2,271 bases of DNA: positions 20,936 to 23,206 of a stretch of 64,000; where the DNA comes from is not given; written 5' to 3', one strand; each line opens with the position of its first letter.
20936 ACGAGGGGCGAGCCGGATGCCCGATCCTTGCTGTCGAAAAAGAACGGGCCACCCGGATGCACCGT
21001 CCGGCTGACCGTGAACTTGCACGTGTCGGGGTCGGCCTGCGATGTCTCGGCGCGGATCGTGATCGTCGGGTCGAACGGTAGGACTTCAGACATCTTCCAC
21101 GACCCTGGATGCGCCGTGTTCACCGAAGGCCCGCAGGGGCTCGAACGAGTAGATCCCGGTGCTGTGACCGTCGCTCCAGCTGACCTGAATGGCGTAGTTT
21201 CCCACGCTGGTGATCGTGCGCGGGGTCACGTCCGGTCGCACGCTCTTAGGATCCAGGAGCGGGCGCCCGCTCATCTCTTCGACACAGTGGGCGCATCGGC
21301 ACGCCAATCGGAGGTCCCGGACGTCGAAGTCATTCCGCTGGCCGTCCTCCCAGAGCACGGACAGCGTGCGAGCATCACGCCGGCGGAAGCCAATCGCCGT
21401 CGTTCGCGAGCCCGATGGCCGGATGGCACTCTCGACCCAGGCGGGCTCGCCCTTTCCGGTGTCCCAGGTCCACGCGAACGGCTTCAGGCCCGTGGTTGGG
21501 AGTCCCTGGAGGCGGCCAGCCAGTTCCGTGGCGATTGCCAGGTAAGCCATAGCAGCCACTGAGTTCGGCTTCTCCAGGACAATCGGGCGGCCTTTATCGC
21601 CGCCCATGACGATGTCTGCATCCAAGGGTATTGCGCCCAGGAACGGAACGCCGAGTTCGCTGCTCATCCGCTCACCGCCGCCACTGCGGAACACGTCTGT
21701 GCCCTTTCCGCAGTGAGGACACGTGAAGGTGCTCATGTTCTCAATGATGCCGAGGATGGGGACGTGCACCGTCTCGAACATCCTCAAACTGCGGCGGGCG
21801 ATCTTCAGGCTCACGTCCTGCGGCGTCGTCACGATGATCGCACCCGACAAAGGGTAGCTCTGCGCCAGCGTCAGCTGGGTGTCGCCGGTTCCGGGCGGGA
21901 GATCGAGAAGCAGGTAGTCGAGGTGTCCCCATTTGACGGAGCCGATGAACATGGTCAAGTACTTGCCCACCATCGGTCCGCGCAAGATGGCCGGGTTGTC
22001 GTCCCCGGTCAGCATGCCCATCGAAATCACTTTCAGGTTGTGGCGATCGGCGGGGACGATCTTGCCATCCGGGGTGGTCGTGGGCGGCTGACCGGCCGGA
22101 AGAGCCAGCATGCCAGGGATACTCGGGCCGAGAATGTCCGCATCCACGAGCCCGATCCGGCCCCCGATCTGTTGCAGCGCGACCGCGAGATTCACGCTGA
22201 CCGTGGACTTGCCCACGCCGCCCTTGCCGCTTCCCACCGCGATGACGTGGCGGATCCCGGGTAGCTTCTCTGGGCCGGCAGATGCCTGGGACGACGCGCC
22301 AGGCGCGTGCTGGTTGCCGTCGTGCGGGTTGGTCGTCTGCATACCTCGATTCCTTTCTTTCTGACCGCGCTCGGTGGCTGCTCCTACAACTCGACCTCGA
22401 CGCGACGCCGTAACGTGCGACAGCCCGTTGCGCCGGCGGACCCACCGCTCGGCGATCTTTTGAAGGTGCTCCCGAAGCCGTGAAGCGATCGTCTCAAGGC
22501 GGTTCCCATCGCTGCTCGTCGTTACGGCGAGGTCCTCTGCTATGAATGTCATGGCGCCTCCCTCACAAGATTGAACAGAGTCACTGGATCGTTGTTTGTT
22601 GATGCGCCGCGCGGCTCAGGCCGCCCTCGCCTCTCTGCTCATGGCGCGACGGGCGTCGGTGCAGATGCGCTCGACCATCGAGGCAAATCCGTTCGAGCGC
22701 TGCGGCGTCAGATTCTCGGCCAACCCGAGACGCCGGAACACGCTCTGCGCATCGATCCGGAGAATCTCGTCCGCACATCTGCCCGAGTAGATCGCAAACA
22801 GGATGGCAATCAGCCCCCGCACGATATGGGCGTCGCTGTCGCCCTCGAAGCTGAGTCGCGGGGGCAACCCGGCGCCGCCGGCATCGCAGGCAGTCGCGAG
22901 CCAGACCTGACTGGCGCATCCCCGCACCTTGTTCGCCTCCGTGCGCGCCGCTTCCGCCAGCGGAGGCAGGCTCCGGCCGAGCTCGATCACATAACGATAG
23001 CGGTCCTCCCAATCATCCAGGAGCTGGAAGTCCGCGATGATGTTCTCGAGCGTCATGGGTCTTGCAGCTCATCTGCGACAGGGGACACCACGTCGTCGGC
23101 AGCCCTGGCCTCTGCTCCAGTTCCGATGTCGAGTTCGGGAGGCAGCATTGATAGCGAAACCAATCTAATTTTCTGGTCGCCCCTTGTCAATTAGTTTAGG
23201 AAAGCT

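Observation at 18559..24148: Orphan Fe-S trafficking module (SufE, Mrp-DUF971, Nfu) wired to a tandem SagB-type nitroreductase and a Cys-rich MarR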

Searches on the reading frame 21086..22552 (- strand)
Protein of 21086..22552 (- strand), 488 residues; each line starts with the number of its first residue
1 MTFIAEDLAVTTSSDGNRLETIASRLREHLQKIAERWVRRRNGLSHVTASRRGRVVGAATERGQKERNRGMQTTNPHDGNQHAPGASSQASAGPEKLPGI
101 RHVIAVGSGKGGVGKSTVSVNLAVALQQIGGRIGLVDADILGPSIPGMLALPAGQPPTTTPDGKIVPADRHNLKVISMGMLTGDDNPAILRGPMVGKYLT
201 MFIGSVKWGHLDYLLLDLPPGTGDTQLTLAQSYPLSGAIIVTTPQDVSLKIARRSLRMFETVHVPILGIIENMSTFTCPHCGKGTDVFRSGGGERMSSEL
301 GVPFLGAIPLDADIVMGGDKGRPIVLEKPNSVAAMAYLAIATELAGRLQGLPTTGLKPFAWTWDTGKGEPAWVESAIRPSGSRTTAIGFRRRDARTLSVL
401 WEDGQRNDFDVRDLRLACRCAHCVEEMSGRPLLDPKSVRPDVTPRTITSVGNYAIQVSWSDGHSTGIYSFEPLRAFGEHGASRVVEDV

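Call 3: search_protein_families(library=pfam, proteins=[window:21086-22552:-], max_evalue=0.01)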
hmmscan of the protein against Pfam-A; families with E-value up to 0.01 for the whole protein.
window:21086-22552:- (488 aa): 8 families
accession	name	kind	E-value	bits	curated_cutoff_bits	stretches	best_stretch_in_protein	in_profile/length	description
PF10609.15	ParA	-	5.5e-94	314.6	27.1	1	100-344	2-245/246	NUBPL iron-transfer P-loop NTPase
PF06155.17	GBBH-like_N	-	2.9e-24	86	22.8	1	392-474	5-85/85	Gamma-butyrobetaine hydroxylase-like, N-terminal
PF01656.29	CbiA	-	2e-10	41.1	25.4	1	104-144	1-41/125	CobQ/CobB/MinD/ParA nucleotide binding domain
PF13614.12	AAA_31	-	8.4e-09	36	27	1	102-139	2-39/177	AAA domain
PF09140.17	MipZ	-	3.1e-06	27.1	20.7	1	102-140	1-39/262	ATPase MipZ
PF02374.21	ArsA_ATPase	-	7.6e-05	22.5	24.3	1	108-138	7-37/305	Anion-transporting ATPase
PF00142.24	Fer4_NifH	-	0.00034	20.6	25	1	108-139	6-37/271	4Fe-4S iron sulfur cluster binding proteins, NifH/frxC family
PF06564.18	CBP_BcsQ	-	0.0063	16.5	21.3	0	105-138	5-38/234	Cellulose biosynthesis protein BcsQ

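Call 4: search_protein_families(library=ncbifam, proteins=[window:21086-22552:-], max_evalue=0.01)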
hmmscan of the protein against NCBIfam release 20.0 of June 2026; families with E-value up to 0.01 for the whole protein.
window:21086-22552:- (488 aa): 18 families
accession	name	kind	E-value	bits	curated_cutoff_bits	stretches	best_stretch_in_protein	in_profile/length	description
NF041136.1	MrpORP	equivalog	1.2e-84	284.7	450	1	99-345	3-249/365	iron-sulfur cluster carrier protein MrpORP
NF008669.0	PRK11670.1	equivalog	1e-80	271.4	348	1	97-348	103-353/369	iron-sulfur cluster carrier protein ApbC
TIGR01969.1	minD_arch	subfamily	6.1e-23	81.3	201.75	2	210-346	108-232/251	cell division ATPase MinD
TIGR01968.1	minD_bact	equivalog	1.5e-19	70.4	212.9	2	102-140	2-40/261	septum site-determining protein MinD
NF041546.1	ParA_partition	equivalog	7.4e-09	35.4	180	1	103-139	1-37/203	ParA family partition ATPase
TIGR01007.1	eps_fam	subfamily_domain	1.1e-08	34.9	108.05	1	103-273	19-189/204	polysaccharide biosynthesis tyrosine autokinase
NF047398.1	AAA_KGGVGR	domain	1.2e-07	32.3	90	1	102-152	3-53/190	KGGVGR-motif variant AAA ATPase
TIGR03029.1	EpsG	equivalog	2.8e-07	30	313.8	1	101-145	103-147/274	chain length determinant protein tyrosine kinase EpsG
NF008079.0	PRK10818.1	equivalog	7.9e-07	28.7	508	1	102-140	3-41/270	septum site-determining protein MinD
TIGR03018.1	pepcterm_TyrKin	hypoth_equivalog_domain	2.9e-06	26.8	230.65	1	100-152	34-87/207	XrtA-associated tyrosine autokinase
TIGR03815.1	CpaE_hom_Actino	equivalog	4.5e-05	22.7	154.45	1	102-148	112-158/340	septum site-determining protein Ssd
TIGR03371.1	cellulose_yhjQ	equivalog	5.2e-05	22.9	157.85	1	102-140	2-40/246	cellulose biosynthesis protein BcsQ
NF053622.1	ATPseBagAMYCTU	equivalog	0.00018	21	400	1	105-137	10-42/325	ATPase BagA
TIGR01281.1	DPOR_bchL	equivalog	0.00041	19.8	345.15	1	108-134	6-32/268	ferredoxin:protochlorophyllide reductase (ATP-dependent) iron-sulfur ATP-binding protein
NF033200.1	F430_CfbC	exception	0.00078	18.9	402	0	108-137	6-35/260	Ni-sirohydrochlorin a,c-diamide reductive cyclase ATP-dependent reductase subunit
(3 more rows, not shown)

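Call 24: find_related_loci(query=window:21086-22342:-, collection=metagenome_contigs, flank=10000)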
Query window:21086-22342:- (418 aa) in metagenome_contigs; peptide patterns used: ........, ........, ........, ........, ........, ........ (x = any residue, [..] = any of these).
600 stretches matched a pattern (row limit reached: there are more); 580 encode a relative of the query (tblastn E <= 1e-3); the best 80 are kept; 80 distinct loci.
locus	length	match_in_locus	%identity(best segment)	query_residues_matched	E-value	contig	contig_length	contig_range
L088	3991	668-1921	94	1-418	0e+0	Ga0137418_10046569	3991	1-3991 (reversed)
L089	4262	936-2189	93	1-418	0e+0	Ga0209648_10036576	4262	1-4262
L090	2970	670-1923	93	1-418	0e+0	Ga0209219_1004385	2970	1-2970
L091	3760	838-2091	93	1-418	0e+0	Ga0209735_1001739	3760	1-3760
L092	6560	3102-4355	93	1-418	0e+0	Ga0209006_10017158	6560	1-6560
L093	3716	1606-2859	93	1-418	0e+0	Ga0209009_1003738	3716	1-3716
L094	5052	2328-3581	93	1-418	0e+0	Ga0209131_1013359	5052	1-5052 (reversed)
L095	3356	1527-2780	93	1-418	0e+0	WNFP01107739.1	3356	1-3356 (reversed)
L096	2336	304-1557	93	1-418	0e+0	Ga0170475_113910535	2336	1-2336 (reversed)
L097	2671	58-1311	93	1-418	0e+0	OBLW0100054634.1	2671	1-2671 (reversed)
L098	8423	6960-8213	93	1-418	0e+0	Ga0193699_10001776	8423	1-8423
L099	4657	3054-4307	93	1-418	0e+0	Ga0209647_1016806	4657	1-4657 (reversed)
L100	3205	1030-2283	93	1-418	0e+0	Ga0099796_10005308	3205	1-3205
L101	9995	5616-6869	93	1-418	0e+0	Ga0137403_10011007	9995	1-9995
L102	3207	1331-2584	92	1-418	0e+0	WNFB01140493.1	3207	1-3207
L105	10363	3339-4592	92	1-418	0e+0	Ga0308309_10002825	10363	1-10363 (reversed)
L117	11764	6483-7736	87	1-418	0e+0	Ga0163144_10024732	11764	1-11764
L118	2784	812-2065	84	1-418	0e+0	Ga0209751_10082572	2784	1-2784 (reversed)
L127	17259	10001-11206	82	17-418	0e+0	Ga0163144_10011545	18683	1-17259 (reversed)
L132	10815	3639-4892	85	1-418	0e+0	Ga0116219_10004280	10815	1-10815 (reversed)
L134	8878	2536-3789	82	1-418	0e+0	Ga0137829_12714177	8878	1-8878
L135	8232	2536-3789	82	1-418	0e+0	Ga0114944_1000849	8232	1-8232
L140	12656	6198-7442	80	1-418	0e+0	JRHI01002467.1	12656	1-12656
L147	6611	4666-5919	78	1-418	0e+0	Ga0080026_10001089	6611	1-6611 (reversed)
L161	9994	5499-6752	78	1-418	0e+0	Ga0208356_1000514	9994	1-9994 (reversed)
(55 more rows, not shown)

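Call 28: search_protein_families(library=pfam, proteins=[L105:5891-7885:+, L134:4875-6875:+, L101:7762-9750:+, L127:11684-13852:+, L132:7540-9834:+, L132:1801-2226:+, L118:57-770:+, L135:1649-2479:-, L092:5051-6559:+, L117:10273-11238:+], max_evalue=0.001)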
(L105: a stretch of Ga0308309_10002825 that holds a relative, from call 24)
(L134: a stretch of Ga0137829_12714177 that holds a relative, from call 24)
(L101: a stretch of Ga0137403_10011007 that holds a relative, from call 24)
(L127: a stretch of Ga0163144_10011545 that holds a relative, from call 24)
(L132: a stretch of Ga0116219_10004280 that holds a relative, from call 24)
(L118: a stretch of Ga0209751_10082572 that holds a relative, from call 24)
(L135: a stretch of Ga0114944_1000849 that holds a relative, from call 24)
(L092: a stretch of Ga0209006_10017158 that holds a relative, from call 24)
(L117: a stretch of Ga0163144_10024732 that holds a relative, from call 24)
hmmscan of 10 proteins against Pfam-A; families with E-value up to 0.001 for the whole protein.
L105:5891-7885:+ (664 aa): 6 families
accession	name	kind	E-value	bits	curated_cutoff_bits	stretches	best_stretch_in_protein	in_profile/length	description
PF03190.21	Thioredox_DsbH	-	1.9e-74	249.5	27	1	3-159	2-158/163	Protein of unknown function, DUF255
PF13899.12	Thioredoxin_7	-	1.1e-08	35.5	27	1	22-112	1-83/83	Thioredoxin-like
PF07944.18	Beta-AFase-like_GH127_cat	-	9.3e-08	31.9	24.9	1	411-560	128-255/376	Beta-L-arabinofuranosidase, GH127 catalytic domain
PF07470.19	Glyco_hydro_88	-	1.6e-06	27.8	26.6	0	409-561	31-161/352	Glycosyl Hydrolase Family 88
PF06662.19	C5-epim_C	-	2e-05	24.6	23.3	0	410-456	32-76/188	D-glucuronyl C5-epimerase C-terminus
PF03663.20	Glyco_hydro_76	-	2.4e-05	24.5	25.9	0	407-560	35-183/366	Glycosyl hydrolase family 76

L134:4875-6875:+ (666 aa): 4 families
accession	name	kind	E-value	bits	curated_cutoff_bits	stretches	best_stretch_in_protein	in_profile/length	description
PF03190.21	Thioredox_DsbH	-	9.1e-76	253.8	27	1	7-164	2-159/163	Protein of unknown function, DUF255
PF13899.12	Thioredoxin_7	-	5.3e-07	30.1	27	1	26-116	1-83/83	Thioredoxin-like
PF07944.18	Beta-AFase-like_GH127_cat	-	2.1e-06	27.5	24.9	0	416-499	130-204/376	Beta-L-arabinofuranosidase, GH127 catalytic domain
PF07470.19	Glyco_hydro_88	-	4.5e-05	23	26.6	0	413-565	31-161/352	Glycosyl Hydrolase Family 88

L101:7762-9750:+ (662 aa): 3 families
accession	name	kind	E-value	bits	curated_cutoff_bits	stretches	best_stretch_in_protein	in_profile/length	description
PF03190.21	Thioredox_DsbH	-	1.7e-62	210.6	27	1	77-238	2-162/163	Protein of unknown function, DUF255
PF13899.12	Thioredoxin_7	-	1.8e-10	41.2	27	1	96-160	1-65/83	Thioredoxin-like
PF07221.17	GlcNAc_2-epim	-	0.00084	19.1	23.4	0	578-608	148-178/347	N-acylglucosamine 2-epimerase (GlcNAc 2-epimerase)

L127:11684-13852:+ (722 aa): 6 families
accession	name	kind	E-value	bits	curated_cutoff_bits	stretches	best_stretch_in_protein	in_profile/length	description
PF03190.21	Thioredox_DsbH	-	1e-76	256.8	27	1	61-218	2-159/163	Protein of unknown function, DUF255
PF13899.12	Thioredoxin_7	-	1.9e-09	38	27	1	80-170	1-83/83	Thioredoxin-like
PF07470.19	Glyco_hydro_88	-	2.5e-08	33.7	26.6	0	467-618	31-160/352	Glycosyl Hydrolase Family 88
PF07944.18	Beta-AFase-like_GH127_cat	-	3.7e-07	29.9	24.9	1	470-553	130-204/376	Beta-L-arabinofuranosidase, GH127 catalytic domain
PF06662.19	C5-epim_C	-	2e-05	24.6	23.3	0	465-514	24-76/188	D-glucuronyl C5-epimerase C-terminus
PF03663.20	Glyco_hydro_76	-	3.7e-05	23.8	25.9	0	470-618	41-183/366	Glycosyl hydrolase family 76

L132:7540-9834:+ (764 aa): 3 families
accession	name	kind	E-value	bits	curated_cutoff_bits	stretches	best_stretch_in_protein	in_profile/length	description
PF03190.21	Thioredox_DsbH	-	7e-67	224.9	27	1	31-192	1-162/163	Protein of unknown function, DUF255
PF11412.14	DsbD_N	-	2.9e-08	34.2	25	1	654-761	16-116/119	Thiol:disulfide interchange protein DsbD, N-terminal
PF13899.12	Thioredoxin_7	-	3.2e-07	30.8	27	1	51-115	1-65/83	Thioredoxin-like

L132:1801-2226:+ (141 aa): 0 families

L118:57-770:+ (237 aa): 3 families
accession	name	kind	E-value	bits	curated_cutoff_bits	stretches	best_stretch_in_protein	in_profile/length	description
PF00355.32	Rieske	-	3.2e-21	75.5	20.3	1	140-224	3-87/88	Rieske [2Fe-2S] domain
PF13806.12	Rieske_2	-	1.2e-12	48.1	27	1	139-235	2-103/104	Rieske-like [2Fe-2S] domain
PF22543.2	Rieske_4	-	6.4e-08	33.3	28.4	1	156-213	17-78/119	Soluble Rieske-type ferredoxin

L135:1649-2479:- (276 aa): 2 families
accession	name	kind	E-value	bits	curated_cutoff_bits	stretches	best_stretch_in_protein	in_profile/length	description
PF08279.18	HTH_11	-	2.4e-05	24.5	25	1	65-102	4-42/55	HTH domain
PF01047.28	MarR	-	0.00059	20.1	24.6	0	65-108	7-50/59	MarR family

L092:5051-6559:+ (503 aa): 1 family
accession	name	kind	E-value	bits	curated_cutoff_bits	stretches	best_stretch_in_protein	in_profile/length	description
PF00310.26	GATase_2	-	1.3e-145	485.8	19.9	1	160-503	1-341/420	Glutamine amidotransferases class-II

L117:10273-11238:+ (321 aa): 2 families
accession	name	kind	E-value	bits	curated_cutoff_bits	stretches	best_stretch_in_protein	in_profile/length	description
PF00462.30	Glutaredoxin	-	1.1e-19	70.8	22.9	1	35-99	1-60/60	Glutaredoxin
PF00581.25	Rhodanese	-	2.3e-18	66.9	22.2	1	223-311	1-100/102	Rhodanese-like domain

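Call 65: search_protein_families(library=ncbifam, proteins=[L140:7920-9125:+, L147:847-2070:+, L161:1533-2621:+, L105:5891-7885:+, L132:2233-3615:+], max_evalue=0.00001)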
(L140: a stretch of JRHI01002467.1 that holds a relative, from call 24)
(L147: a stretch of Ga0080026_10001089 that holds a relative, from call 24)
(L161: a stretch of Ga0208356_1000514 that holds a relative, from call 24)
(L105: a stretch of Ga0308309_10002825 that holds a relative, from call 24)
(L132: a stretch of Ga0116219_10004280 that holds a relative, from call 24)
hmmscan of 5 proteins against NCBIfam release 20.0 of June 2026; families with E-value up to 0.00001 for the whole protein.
L140:7920-9125:+ (401 aa): 46 families (the best 25 are shown)
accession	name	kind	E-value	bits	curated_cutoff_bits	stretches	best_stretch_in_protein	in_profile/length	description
TIGR02666.1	moaA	equivalog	5.6e-113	377.3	284.05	1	70-401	2-336/336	GTP 3',8-cyclase MoaA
TIGR02668.1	moaA_archaeal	equivalog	5.9e-65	219.2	325.25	1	70-380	2-302/303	GTP 3',8-cyclase MoaA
NF001199.0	PRK00164.2-1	equivalog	3.9e-62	210.2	231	1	70-378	4-303/308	GTP 3',8-cyclase MoaA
NF045702.1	rSAM_GDGT_ether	equivalog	1.7e-18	66.6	450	1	81-268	89-272/486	tetraether lipid synthase Tes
NF038283.1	viperin_w_prok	equivalog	7.2e-18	64.7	180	1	84-245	8-174/281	viperin family antiviral radical SAM protein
NF045646.2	rSAM_Se_TrsS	equivalog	1.8e-16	59.7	490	1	82-263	90-265/441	radical SAM (seleno)protein TrsS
TIGR04251.1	SCM_rSAM_ScmF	equivalog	4e-16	59.3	400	1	77-249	3-172/353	SynChlorMet cassette radical SAM/SPASM protein ScmF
TIGR04317.1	W_rSAM_matur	equivalog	4.7e-16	58.8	380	1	77-218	3-138/349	tungsten cofactor oxidoreductase radical SAM maturase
TIGR04347.1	pseudo_SAM_Halo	equivalog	5.9e-16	58.7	525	1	83-246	43-199/390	TIGR04347 family pseudo-SAM/SPASM protein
NF045574.1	sacti_mat_StsB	exception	1.4e-14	53.8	625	1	68-260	86-268/466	StsB family radical SAM/SPASM domain sactipeptide maturase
TIGR02109.1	PQQ_syn_pqqE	equivalog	3.3e-13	49.3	381.35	1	82-252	11-175/358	pyrroloquinoline quinone biosynthesis protein PqqE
TIGR04311.1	rSAM_Geo_metal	subfamily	1.7e-12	47.1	400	1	80-219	5-142/423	radical SAM/SPASM family putative metalloenzyme maturase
TIGR04545.1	rSAM_ahbD_hemeb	equivalog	3.8e-12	46.3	500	1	83-287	5-200/339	heme b synthase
TIGR04055.1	rSAM_NirJ2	equivalog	6.3e-12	45.7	500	1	84-246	6-161/326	putative heme d1 biosynthesis radical SAM protein NirJ2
TIGR04546.1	rSAM_ahbC_deAc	equivalog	1.9e-11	43.4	650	1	83-237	44-190/390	12,18-didecarboxysiroheme deacetylase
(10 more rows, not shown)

L147:847-2070:+ (407 aa): 28 families (the best 25 are shown)
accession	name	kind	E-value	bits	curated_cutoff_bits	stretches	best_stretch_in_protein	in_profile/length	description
TIGR02666.1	moaA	equivalog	1.7e-109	365.9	284.05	1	71-407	1-336/336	GTP 3',8-cyclase MoaA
TIGR02668.1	moaA_archaeal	equivalog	1.3e-64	218.1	325.25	1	71-382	1-302/303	GTP 3',8-cyclase MoaA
NF001199.0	PRK00164.2-1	equivalog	2.4e-56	191.1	231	1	71-380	3-303/308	GTP 3',8-cyclase MoaA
NF045646.2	rSAM_Se_TrsS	equivalog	1.4e-14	53.5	490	1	84-246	90-246/441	radical SAM (seleno)protein TrsS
TIGR02109.1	PQQ_syn_pqqE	equivalog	2.5e-13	49.7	381.35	1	82-238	9-157/358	pyrroloquinoline quinone biosynthesis protein PqqE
NF045702.1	rSAM_GDGT_ether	equivalog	8.8e-13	47.7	450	1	83-266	89-268/486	tetraether lipid synthase Tes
TIGR04347.1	pseudo_SAM_Halo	equivalog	2.5e-12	46.8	525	1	85-227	43-177/390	TIGR04347 family pseudo-SAM/SPASM protein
NF038283.1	viperin_w_prok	equivalog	3.2e-12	46.2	180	1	86-238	8-165/281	viperin family antiviral radical SAM protein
TIGR04317.1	W_rSAM_matur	equivalog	1.4e-11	44.1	380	1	79-218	3-133/349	tungsten cofactor oxidoreductase radical SAM maturase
NF045574.1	sacti_mat_StsB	exception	1.1e-10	41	625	1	74-236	90-242/466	StsB family radical SAM/SPASM domain sactipeptide maturase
TIGR04311.1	rSAM_Geo_metal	subfamily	2.9e-10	39.8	400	1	82-221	5-139/423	radical SAM/SPASM family putative metalloenzyme maturase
NF050035.1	rSAM_WgK_link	exception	3.1e-10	39.6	650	1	83-202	12-125/367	radical SAM/SPASM peptide maturase WgkB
TIGR04251.1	SCM_rSAM_ScmF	equivalog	3.8e-10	39.7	400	1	78-242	2-162/353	SynChlorMet cassette radical SAM/SPASM protein ScmF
TIGR04466.1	rSAM_BlsE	equivalog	4.5e-10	39.5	400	1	103-235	24-147/327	cytosylglucuronate decarboxylase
TIGR04545.1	rSAM_ahbD_hemeb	equivalog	1.3e-09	38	500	1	86-274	6-184/339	heme b synthase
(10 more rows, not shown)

L161:1533-2621:+ (362 aa): 29 families (the best 25 are shown)
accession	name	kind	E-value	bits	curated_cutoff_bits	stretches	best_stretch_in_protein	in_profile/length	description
TIGR02666.1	moaA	equivalog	1.1e-109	366.5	284.05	1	26-362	1-336/336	GTP 3',8-cyclase MoaA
TIGR02668.1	moaA_archaeal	equivalog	9e-65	218.6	325.25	1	26-337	1-302/303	GTP 3',8-cyclase MoaA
NF001199.0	PRK00164.2-1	equivalog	1.6e-56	191.7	231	1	26-335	3-303/308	GTP 3',8-cyclase MoaA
NF045646.2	rSAM_Se_TrsS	equivalog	1e-14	53.9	490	1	39-201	90-246/441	radical SAM (seleno)protein TrsS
TIGR02109.1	PQQ_syn_pqqE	equivalog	1.9e-13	50.1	381.35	1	37-193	9-157/358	pyrroloquinoline quinone biosynthesis protein PqqE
NF045702.1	rSAM_GDGT_ether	equivalog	6.6e-13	48.1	450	1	38-221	89-268/486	tetraether lipid synthase Tes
TIGR04347.1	pseudo_SAM_Halo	equivalog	1.9e-12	47.2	525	1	40-182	43-177/390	TIGR04347 family pseudo-SAM/SPASM protein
NF038283.1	viperin_w_prok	equivalog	2.4e-12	46.6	180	1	41-193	8-165/281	viperin family antiviral radical SAM protein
TIGR04317.1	W_rSAM_matur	equivalog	1.1e-11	44.5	380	1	34-173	3-133/349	tungsten cofactor oxidoreductase radical SAM maturase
NF045574.1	sacti_mat_StsB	exception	8.1e-11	41.4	625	1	29-191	90-242/466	StsB family radical SAM/SPASM domain sactipeptide maturase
TIGR04311.1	rSAM_Geo_metal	subfamily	2.3e-10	40.1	400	1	37-176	5-139/423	radical SAM/SPASM family putative metalloenzyme maturase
NF050035.1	rSAM_WgK_link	exception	2.4e-10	39.9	650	1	38-157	12-125/367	radical SAM/SPASM peptide maturase WgkB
TIGR04251.1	SCM_rSAM_ScmF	equivalog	2.9e-10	40.1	400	1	33-197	2-162/353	SynChlorMet cassette radical SAM/SPASM protein ScmF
TIGR04466.1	rSAM_BlsE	equivalog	3.5e-10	39.8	400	1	58-190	24-147/327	cytosylglucuronate decarboxylase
TIGR04545.1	rSAM_ahbD_hemeb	equivalog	9.8e-10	38.4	500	1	41-229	6-184/339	heme b synthase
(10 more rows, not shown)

L105:5891-7885:+ (664 aa): 1 family
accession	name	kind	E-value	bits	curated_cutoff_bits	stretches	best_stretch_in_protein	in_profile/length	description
NF045694.1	seleno_TsoB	exception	1.9e-06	26.3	805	1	20-114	456-547/572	rhodanese/DsbD fusion-like selenoprotein TsoB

L132:2233-3615:+ (460 aa): 12 families
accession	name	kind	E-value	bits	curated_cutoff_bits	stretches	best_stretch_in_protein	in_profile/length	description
TIGR03169.1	Nterm_to_SelD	hypoth_equivalog_domain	1.4e-26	93.7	310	1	27-394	2-352/365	pyridine nucleotide-disulfide oxidoreductase family protein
NF049943.1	SQR_III_seleno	exception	5.8e-12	45.2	525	1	26-138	2-117/406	type III sulfide quinone reductase, selenoprotein subtype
TIGR01350.1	lipoamide_DH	equivalog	4e-11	42.3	408.8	1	178-352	172-332/461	dihydrolipoyl dehydrogenase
NF003437.0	PRK04965.1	equivalog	9.7e-11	41.3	392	1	26-338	4-289/378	NADH:flavorubredoxin reductase NorW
TIGR04369.1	fusion_not_SelD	hypoth_equivalog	5e-10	38.1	700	1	45-335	22-264/701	oxidoreductase/SelD-related fusion protein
NF042949.2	3PPDioc_HcaD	equivalog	7.1e-10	38.2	450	1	26-329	3-284/386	3-phenylpropionate/cinnamic acid dioxygenase ferredoxin--NAD(+) reductase subunit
TIGR03385.1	CoA_CoA_reduc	equivalog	6.8e-09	35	578.8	0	98-350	78-314/439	CoA-disulfide reductase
NF004829.0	PRK06183.1-3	subfamily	7.2e-07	28.3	390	0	25-63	9-47/520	bifunctional 3-(3-hydroxy-phenyl)propionate/3-hydroxycinnamic acid hydroxylase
NF007123.0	PRK09564.1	equivalog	8.1e-07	28.1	458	0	115-346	101-311/444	CoA-disulfide reductase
NF046103.1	NOXase_Strep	equivalog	5e-06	25.7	600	0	115-325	99-285/442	H2O-forming NADH oxidase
NF006002.0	PRK08132.1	subfamily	6.3e-06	24.8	416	0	23-57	24-58/552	FAD-dependent oxidoreductase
NF006593.0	PRK09126.1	equivalog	9.1e-06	24.8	420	0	26-60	6-40/393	5-demethoxyubiquinol-8 5-hydroxylase UbiM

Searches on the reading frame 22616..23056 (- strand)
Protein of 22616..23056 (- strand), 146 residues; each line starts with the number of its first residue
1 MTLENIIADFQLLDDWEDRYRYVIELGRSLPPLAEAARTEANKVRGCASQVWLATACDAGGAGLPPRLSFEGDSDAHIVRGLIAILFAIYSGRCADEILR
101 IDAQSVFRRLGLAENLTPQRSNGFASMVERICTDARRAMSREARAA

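Call 3: search_protein_families(library=pfam, proteins=[window:22616-23056:-], max_evalue=0.01)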
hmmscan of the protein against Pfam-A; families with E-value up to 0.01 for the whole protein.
window:22616-23056:- (146 aa): 1 family
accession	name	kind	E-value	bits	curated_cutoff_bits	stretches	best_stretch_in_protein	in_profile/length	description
PF02657.20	SufE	-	1.7e-45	154.1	27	1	8-131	2-118/121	Fe-S metabolism associated domain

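Call 4: search_protein_families(library=ncbifam, proteins=[window:22616-23056:-], max_evalue=0.01)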
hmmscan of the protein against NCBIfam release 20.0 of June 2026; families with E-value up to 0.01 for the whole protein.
window:22616-23056:- (146 aa): 3 families
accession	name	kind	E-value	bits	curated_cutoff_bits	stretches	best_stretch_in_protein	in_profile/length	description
NF006792.0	PRK09296.1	equivalog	1.6e-35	121.9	160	1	4-136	8-135/138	cysteine desulfuration protein SufE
TIGR03391.1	FeS_syn_CsdE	equivalog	2.2e-30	105.4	136.4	1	2-133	11-137/139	cysteine desulfurase sulfur acceptor subunit CsdE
NF011594.0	PRK15019.1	equivalog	3.5e-23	82.5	252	1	2-136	16-145/147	cysteine desulfurase sulfur acceptor subunit CsdE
